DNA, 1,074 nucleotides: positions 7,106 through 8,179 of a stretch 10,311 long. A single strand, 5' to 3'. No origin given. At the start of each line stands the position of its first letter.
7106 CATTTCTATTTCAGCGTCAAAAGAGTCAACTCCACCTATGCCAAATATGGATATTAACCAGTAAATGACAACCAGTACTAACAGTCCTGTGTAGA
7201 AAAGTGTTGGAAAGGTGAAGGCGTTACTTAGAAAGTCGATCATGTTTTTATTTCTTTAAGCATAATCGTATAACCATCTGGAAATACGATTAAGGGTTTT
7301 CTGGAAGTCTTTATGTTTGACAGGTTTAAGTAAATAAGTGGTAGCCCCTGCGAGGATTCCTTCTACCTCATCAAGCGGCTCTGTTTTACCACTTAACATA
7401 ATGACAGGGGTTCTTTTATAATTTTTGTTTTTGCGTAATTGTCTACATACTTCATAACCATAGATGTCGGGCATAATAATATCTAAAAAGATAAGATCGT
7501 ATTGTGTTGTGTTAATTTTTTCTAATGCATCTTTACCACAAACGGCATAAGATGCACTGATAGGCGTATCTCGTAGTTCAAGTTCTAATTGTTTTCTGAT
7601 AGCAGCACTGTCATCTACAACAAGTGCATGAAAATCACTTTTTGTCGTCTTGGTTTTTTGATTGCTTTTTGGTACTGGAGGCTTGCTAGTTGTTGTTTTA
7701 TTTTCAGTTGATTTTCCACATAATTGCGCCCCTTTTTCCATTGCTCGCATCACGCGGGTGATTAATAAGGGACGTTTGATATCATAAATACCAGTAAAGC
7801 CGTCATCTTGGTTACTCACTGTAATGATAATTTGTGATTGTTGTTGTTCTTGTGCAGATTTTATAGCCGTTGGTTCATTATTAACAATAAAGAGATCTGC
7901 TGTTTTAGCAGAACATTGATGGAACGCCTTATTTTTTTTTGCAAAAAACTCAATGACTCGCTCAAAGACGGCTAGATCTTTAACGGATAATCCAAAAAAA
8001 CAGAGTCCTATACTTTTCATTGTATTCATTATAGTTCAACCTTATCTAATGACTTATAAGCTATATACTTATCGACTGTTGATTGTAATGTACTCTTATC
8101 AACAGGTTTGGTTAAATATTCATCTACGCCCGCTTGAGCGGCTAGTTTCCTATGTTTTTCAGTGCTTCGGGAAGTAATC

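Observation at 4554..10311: CheA-type kinase/receiver module arranged with an NfeD-flotillin pair as an apparent single operon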

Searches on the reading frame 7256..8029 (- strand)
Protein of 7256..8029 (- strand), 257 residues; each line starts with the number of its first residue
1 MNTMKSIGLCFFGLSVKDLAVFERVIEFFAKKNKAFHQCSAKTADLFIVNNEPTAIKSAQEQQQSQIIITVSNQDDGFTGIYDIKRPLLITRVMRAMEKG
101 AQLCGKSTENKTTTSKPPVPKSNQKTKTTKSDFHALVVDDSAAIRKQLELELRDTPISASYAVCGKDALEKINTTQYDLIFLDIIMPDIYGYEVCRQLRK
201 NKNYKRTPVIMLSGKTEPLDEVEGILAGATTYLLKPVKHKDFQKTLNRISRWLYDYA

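Call 5: search_protein_families(library=pfam, proteins=[window:7256-8029:-], max_evalue=0.01)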
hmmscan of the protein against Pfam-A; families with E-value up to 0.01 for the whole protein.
window:7256-8029:- (257 aa): 1 family
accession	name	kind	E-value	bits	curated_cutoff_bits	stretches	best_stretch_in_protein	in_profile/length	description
PF00072.30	Response_reg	-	2.2e-24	86.2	30.2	1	136-246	2-110/111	Response regulator receiver domain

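Call 6: search_protein_families(library=ncbifam, proteins=[window:7256-8029:-], max_evalue=0.01)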
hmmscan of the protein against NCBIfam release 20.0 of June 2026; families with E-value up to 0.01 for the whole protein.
window:7256-8029:- (257 aa): 98 families (the best 25 are shown)
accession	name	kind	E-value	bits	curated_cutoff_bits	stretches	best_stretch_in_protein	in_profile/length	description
NF007135.0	PRK09581.1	equivalog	3.8e-24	85.3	474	1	135-241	5-111/457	PleD family two-component system response regulator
NF045944.1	ResRegRpaBCyano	equivalog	5.2e-23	81.6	330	1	136-251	1-113/229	response regulator transcription factor RpaB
NF040689.1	MtrAB_MtrA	equivalog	2.1e-21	76.3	300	1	136-242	2-105/219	MtrAB system response regulator MtrA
TIGR02154.1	PhoB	equivalog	3.9e-21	75.4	296.2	1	135-242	5-112/226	phosphate regulon transcriptional regulator PhoB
NF041733.1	resp_reg_CseB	equivalog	6e-20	71.6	350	1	134-240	2-105/228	two-component system response regulator CseB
NF033117.2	vanR_ACDEGLN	exception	1.5e-19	70.5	350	1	136-238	2-101/226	VanR-ABDEGLN family response regulator transcription factor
NF045991.1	RespRegCtrARhodob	equivalog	3.1e-19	69.6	350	1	135-244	3-110/224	response regulator transcription factor CtrA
NF008296.0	PRK11083.1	equivalog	3.2e-19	69.3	273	1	134-242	5-110/228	two-component system response regulator CreB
NF040534.1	resp_reg_YycF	equivalog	9.7e-19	67.5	340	1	135-241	3-106/231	response regulator YycF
NF033120.0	vanR_FM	exception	1.1e-18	67.8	460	1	134-239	5-107/231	vancomycin resistance response regulator transcription factor, VanR-F/VanR-M family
NF053854.1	RespRegPhoBBctds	equivalog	1.4e-18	67.1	270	1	136-243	2-108/225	two-component system response regulator PhoB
NF041866.1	EpsW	equivalog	1.4e-18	66.8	200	1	135-249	8-124/131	exopolysaccharide biosynthesis response regulator EpsW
NF008318.0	PRK11107.1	equivalog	1.3e-17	63.2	890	1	33-249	566-784/920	two-component sensor histidine kinase BarA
TIGR01387.1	cztR_silR_copR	subfamily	2.5e-16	60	279.2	1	136-252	2-113/218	heavy metal response regulator transcription factor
NF007005.1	PRK09468.1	equivalog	5.9e-16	58.6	331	1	134-243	5-112/237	osmolarity response regulator transcription factor OmpR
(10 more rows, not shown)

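Call 21: find_homologous_proteins(query=window:7256-8029:-, max_evalue=1e-10)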
Query window:7256-8029:- (257 aa): 706 proteins with E <= 1e-10 among 1685 candidates; the best 120 are listed.
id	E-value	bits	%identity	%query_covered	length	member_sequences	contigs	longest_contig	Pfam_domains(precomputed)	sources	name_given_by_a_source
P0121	7.9e-167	570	100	100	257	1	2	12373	PF00072.31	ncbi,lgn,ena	-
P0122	4.7e-154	529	93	100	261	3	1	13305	PF00072.31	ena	-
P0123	9.1e-146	501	88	100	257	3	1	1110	PF00072.31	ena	-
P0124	8.1e-145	498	87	100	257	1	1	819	PF00072.31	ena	-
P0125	2.8e-130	451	83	100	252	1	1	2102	PF00072.31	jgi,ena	-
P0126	9.3e-130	449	81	100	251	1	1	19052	PF00072.31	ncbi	-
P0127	2.9e-129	447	82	100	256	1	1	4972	PF00072.31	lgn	-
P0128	1.3e-124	432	77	100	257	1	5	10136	PF00072.31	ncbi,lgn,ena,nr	ncbi:MAG: response regulator [Cocleimonas sp.]|nr:response regulator [Cocleimonas sp.]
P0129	5.3e-121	420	74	100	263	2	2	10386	PF00072.31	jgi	jgi:CheY-like chemotaxis protein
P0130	1.2e-109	383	69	99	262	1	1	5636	PF00072.31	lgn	-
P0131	7.3e-109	381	68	100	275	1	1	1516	PF00072.31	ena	-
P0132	1.7e-108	380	68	100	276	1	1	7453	PF00072.31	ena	-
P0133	1.8e-108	379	66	99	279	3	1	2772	PF00072.31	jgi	jgi:CheY-like chemotaxis protein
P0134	7.4e-108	377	67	99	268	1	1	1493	PF00072.31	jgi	jgi:CheY-like chemotaxis protein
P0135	2.5e-107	376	71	99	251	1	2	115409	PF00072.31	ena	-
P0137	4.6e-106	372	67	99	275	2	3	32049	PF00072.31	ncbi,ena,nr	ncbi:MAG: response regulator [Cocleimonas sp.]|nr:response regulator [Cocleimonas sp.]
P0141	2.9e-105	369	68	99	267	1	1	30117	PF00072.31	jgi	jgi:CheY-like chemotaxis protein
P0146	2.6e-101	356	64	100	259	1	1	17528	PF00072.31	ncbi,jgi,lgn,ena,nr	ncbi:MAG: response regulator [Aquificaceae bacterium]|nr:MAG: response regulator [Aquificaceae bacte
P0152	1.1e-93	331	62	100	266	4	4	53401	PF00072.31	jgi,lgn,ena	-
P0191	8.8e-64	233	47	98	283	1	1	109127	PF23198.2,PF00072.31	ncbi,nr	ncbi:MAG: response regulator [Cocleimonas sp.]|nr:response regulator [Cocleimonas sp.]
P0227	1.2e-61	226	42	98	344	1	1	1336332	PF23198.2,PF00072.31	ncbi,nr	ncbi:Protein PilG [Nymphon striatum]|nr:Protein PilG [Nymphon striatum]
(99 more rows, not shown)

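Call 24: find_related_loci(query=A2, collection=metagenome_contigs, flank=8000)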
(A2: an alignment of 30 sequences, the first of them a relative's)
Query A2 (257 aa) in metagenome_contigs; peptide patterns used: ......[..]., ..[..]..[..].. (x = any residue, [..] = any of these).
415 stretches matched a pattern; 138 encode a relative of the query (tblastn E <= 1e-3); the best 80 are kept; 80 distinct loci.
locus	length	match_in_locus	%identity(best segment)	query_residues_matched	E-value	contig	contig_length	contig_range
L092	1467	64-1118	83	1-257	6e-141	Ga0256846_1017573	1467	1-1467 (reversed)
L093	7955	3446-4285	66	2-257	3e-114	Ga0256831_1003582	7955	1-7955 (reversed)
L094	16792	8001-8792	66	1-257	8e-113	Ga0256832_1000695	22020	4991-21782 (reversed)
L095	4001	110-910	63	1-257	2e-111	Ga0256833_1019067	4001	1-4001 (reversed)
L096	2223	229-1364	69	2-257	5e-114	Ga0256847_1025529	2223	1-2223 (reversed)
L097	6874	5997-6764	59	6-257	1e-96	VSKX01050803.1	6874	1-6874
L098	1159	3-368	96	136-257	7e-82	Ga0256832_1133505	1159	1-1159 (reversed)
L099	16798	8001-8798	49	5-256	2e-73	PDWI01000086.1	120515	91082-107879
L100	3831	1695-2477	46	1-257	1e-72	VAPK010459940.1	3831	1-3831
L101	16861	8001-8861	46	1-257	2e-72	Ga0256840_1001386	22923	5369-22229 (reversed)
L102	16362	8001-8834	46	1-256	3e-71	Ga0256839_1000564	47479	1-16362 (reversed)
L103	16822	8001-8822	43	2-256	8e-71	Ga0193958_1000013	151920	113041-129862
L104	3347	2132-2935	46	6-257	4e-71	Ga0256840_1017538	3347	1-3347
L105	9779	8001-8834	45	1-256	1e-70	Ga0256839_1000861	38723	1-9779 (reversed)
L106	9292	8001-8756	46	2-257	3e-70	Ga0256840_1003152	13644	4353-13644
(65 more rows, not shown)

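Call 25: search_protein_families(library=pfam, proteins=[P0191, P0227, P0128], max_evalue=0.01)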
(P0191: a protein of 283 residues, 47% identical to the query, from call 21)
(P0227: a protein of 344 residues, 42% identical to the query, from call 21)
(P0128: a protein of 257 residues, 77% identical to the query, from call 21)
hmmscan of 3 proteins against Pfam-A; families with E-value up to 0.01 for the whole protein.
P0191 (283 aa): 2 families
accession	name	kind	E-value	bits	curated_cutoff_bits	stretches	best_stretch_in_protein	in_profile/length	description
PF00072.30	Response_reg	-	1.7e-26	93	30.2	1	152-262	2-110/111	Response regulator receiver domain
PF23198.2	PDE8A_N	-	1e-05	25.9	29.6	1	171-232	33-95/147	PDE8A-like, N-terminal domain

P0227 (344 aa): 2 families
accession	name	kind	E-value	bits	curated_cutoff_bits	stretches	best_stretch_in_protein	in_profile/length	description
PF00072.30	Response_reg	-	2.4e-45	153.7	30.2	2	215-325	2-110/111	Response regulator receiver domain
PF23198.2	PDE8A_N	-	1.2e-05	25.7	29.6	1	234-295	33-95/147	PDE8A-like, N-terminal domain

P0128 (257 aa): 1 family
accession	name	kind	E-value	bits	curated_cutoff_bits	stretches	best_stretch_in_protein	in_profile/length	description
PF00072.30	Response_reg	-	6.6e-25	87.9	30.2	1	136-246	2-110/111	Response regulator receiver domain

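Call 46: search_protein_families(library=padloc, proteins=[window:7256-8029:-, L093:5000-5566:+], max_evalue=0.001)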
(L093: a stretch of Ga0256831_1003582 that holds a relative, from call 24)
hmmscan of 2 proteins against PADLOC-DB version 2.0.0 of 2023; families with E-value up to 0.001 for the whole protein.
window:7256-8029:- (257 aa): 2 families
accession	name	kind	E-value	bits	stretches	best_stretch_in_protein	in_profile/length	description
PDLC04726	PDC-M60C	-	3.2e-05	21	1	135-189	3-60/407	-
PDLC04725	PDC-M60B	-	0.00074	17.4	0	133-188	4-61/158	-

L093:5000-5566:+ (188 aa): 0 families

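Call 61: search_protein_families(library=pfam, proteins=[L094:8817-9443:-, L094:9742-11316:+, L095:922-1842:-, L093:5000-5566:+], max_evalue=0.001)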
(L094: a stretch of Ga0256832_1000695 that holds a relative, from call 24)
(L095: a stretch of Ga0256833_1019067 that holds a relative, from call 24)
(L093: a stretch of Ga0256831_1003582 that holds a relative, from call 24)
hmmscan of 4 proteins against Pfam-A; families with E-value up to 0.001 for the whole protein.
L094:8817-9443:- (208 aa): 9 families
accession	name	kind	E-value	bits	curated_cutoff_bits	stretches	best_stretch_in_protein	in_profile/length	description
PF13649.12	Methyltransf_25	-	4.4e-14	53.4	27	1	55-141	1-91/97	Methyltransferase domain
PF08242.18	Methyltransf_12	-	2.8e-10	41.3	30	1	56-127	1-78/98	Methyltransferase domain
PF08241.18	Methyltransf_11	-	3e-10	41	21.2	1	56-141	1-85/95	Methyltransferase domain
PF13847.12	Methyltransf_31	-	3.2e-09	37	27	1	50-141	2-99/145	Methyltransferase domain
PF01209.24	Ubie_methyltran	-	1.6e-07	31.3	20.1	1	47-131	43-133/233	ubiE/COQ5 methyltransferase family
PF13489.12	Methyltransf_23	-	3.1e-07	30.7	27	1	47-129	16-96/164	Methyltransferase domain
PF01728.25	FtsJ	-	2.2e-05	24.9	24.1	1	49-123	19-100/181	FtsJ-like methyltransferase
PF02353.26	CMAS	-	2.2e-05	24.4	27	1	43-100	53-110/273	Mycolic acid cyclopropane synthetase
PF07021.18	MetW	-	3.7e-05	23.9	21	1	49-127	11-88/193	Methionine biosynthesis protein MetW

L094:9742-11316:+ (524 aa): 2 families
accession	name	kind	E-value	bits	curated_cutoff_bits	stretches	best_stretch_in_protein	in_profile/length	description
PF18967.5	PycTM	-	2.1e-17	63.9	27.2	1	68-189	7-107/107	Pycsar effector protein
PF12275.14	DUF3616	-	1.4e-05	25.1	20.6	0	344-497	147-293/327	Protein of unknown function (DUF3616)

L095:922-1842:- (306 aa): 1 family
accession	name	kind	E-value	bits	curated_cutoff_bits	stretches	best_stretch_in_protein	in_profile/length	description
PF13480.13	Acetyltransf_6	-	0.00046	20.8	22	1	135-221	1-92/143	Acetyltransferase (GNAT) domain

L093:5000-5566:+ (188 aa): 2 families
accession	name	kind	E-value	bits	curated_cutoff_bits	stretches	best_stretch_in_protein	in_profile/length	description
PF05163.17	DinB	-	3.9e-22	79.4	23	1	16-179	6-153/165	DinB family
PF12867.12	DinB_2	-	5.5e-06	27.3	24.8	1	29-164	7-128/128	DinB superfamily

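Call 67: predict_structure(alignment_id=A2)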
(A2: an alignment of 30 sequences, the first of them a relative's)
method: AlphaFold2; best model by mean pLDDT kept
length: 257 residues; sequences in the alignment: 30
mean_pLDDT: 69.1   pTM: 0.42
mean pLDDT of the five models: 69.1, 68.9, 66.7, 60.8, 57.6
residues with pLDDT >= 90: 11; 70-90: 154; 50-70: 35; < 50: 57
segments of 3 or more residues with pLDDT < 50: 1-3, 77-80, 106-130, 214-238
pLDDT, mean of each block of 10 residues (from residue 1): 68 85 82 83 88 80 81 60 73 80 54 34 34 81 71 78 88 87 79 83 77 47 36 40 63 64
secondary structure, 60 per line:
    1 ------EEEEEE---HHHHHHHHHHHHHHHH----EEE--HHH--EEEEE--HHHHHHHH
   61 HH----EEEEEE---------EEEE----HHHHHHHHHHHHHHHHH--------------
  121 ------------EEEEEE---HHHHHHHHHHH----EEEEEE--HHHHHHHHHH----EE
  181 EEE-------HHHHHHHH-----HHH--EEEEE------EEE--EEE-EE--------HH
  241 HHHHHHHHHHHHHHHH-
elements in order: E7-12 H16-31 E36-38 E46-50 H53-62 E67-72 E82-85 H90-106 E133-138 H142-152 E157-162 H165-174 E179-183 H191-198 E209-213 E220-222 E225-227 H239-256

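Call 70: find_encoding_contigs(protein=P0135, flank=10000, max_places=2)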
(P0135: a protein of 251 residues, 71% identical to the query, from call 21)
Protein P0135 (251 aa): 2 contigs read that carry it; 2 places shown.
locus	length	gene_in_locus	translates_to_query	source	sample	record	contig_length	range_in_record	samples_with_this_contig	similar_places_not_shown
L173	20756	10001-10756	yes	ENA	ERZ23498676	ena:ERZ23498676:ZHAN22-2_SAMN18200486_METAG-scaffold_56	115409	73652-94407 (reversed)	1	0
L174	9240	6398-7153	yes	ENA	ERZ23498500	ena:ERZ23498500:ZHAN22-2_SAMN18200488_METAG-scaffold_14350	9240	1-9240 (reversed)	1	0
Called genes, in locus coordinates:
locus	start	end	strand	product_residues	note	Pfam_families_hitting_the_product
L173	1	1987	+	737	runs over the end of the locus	PF08497:Radical_SAM_N, PF04055:Radical_SAM, PF11842:DUF3362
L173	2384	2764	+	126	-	PF00072:Response_reg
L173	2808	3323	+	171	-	PF01584:CheW (weak)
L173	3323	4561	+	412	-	PF13458:Peripla_BP_6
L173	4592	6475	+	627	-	PF00015:MCPsignal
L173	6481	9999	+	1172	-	PF01627:Hpt, PF02518:HATPase_c, PF01584:CheW, PF00072:Response_reg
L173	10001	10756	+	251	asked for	PF00072:Response_reg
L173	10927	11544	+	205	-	-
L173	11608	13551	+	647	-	-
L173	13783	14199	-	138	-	PF00581:Rhodanese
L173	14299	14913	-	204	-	PF00719:Pyrophosphatase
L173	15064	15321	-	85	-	PF03937:Sdh5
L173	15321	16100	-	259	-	PF13085:Fer2_3, PF13237:Fer4_10, PF13183:Fer4_8, PF13534:Fer4_17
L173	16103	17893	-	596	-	PF00890:FAD_binding_2, PF01266:DAO (faint), PF07992:Pyr_redox_2 (weak), PF02910:Succ_DH_flav_C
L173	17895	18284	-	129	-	PF01127:Sdh_cyt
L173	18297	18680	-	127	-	PF01127:Sdh_cyt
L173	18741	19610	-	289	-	PF05472:Ter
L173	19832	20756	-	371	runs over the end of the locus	PF03969:AFG1_ATPase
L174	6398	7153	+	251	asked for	PF00072:Response_reg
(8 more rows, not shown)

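Call 71: find_encoding_contigs(protein=P0137, flank=10000, max_places=2)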
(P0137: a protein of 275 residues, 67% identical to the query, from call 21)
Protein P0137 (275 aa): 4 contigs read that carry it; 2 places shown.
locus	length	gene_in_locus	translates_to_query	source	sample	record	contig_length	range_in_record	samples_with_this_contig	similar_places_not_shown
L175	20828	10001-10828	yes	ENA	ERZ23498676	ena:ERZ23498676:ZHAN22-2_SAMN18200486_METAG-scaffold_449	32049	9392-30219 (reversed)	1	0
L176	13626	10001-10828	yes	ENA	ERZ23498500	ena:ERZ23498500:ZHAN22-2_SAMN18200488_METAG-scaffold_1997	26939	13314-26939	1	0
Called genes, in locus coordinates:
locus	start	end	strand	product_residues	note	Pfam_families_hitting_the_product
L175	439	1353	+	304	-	PF13606:Ank_3 (faint), PF12796:Ank_2, PF13857:Ank_5 (weak), PF00023:Ank (weak), PF13637:Ank_4, PF13857:Ank_5, PF00023:Ank (weak), PF12796:Ank_2 (weak)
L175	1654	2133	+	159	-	-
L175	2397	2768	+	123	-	PF00072:Response_reg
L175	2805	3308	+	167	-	PF01584:CheW (weak)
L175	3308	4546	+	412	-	PF13458:Peripla_BP_6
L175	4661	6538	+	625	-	PF00672:HAMP (weak), PF00015:MCPsignal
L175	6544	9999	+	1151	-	PF01627:Hpt, PF02518:HATPase_c, PF01584:CheW, PF00072:Response_reg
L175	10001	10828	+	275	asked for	PF00072:Response_reg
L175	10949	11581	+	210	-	-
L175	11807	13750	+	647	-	-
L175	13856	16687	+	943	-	PF00133:tRNA-synt_1, PF09334:tRNA-synt_1g, PF13603:tRNA-synt_1_2 (weak), PF01406:tRNA-synt_1e, PF08264:Anticodon_1, PF06827:zf-FPG_IleRS (weak)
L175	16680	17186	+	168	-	PF01252:Peptidase_A8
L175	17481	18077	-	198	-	-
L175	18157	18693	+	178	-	-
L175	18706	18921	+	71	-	PF13443:HTH_26, PF01381:HTH_3 (weak)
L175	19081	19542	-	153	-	PF01322:Cytochrom_C_2 (faint)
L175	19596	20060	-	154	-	-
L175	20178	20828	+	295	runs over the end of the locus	PF00126:HTH_1, PF25213:HVO_A0261_N (faint), PF03466:LysR_substrate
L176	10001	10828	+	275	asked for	PF00072:Response_reg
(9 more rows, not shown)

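Call 72: find_encoding_contigs(protein=P0141, flank=10000, max_places=2)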
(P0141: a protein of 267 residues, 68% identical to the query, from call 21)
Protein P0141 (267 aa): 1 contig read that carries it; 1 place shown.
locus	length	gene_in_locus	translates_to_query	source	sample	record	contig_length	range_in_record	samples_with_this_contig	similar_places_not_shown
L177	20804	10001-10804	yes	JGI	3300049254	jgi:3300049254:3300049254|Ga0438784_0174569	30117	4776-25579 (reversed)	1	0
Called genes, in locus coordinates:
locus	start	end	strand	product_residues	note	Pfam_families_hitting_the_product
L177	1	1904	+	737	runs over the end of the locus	PF08497:Radical_SAM_N, PF04055:Radical_SAM, PF11842:DUF3362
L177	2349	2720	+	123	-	PF00072:Response_reg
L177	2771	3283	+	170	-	PF01584:CheW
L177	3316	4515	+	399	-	PF13458:Peripla_BP_6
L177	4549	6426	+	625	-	PF00672:HAMP (weak), PF00015:MCPsignal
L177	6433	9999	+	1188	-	PF01627:Hpt, PF02518:HATPase_c, PF01584:CheW, PF00072:Response_reg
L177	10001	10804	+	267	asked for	PF00072:Response_reg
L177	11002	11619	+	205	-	-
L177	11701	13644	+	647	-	-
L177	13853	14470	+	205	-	PF01613:Flavin_Reduct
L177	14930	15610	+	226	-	PF00462:Glutaredoxin (weak), PF02798:GST_N, PF13417:GST_N_3, PF13409:GST_N_2, PF17172:GST_N_4 (weak)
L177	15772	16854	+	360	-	-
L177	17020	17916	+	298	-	-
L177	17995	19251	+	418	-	PF00108:Thiolase_N, PF02803:Thiolase_C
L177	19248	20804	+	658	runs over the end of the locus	PF00378:ECH_1, PF16113:ECH_2, PF02737:3HCDH_N, PF03446:NAD_binding_2 (weak), PF00725:3HCDH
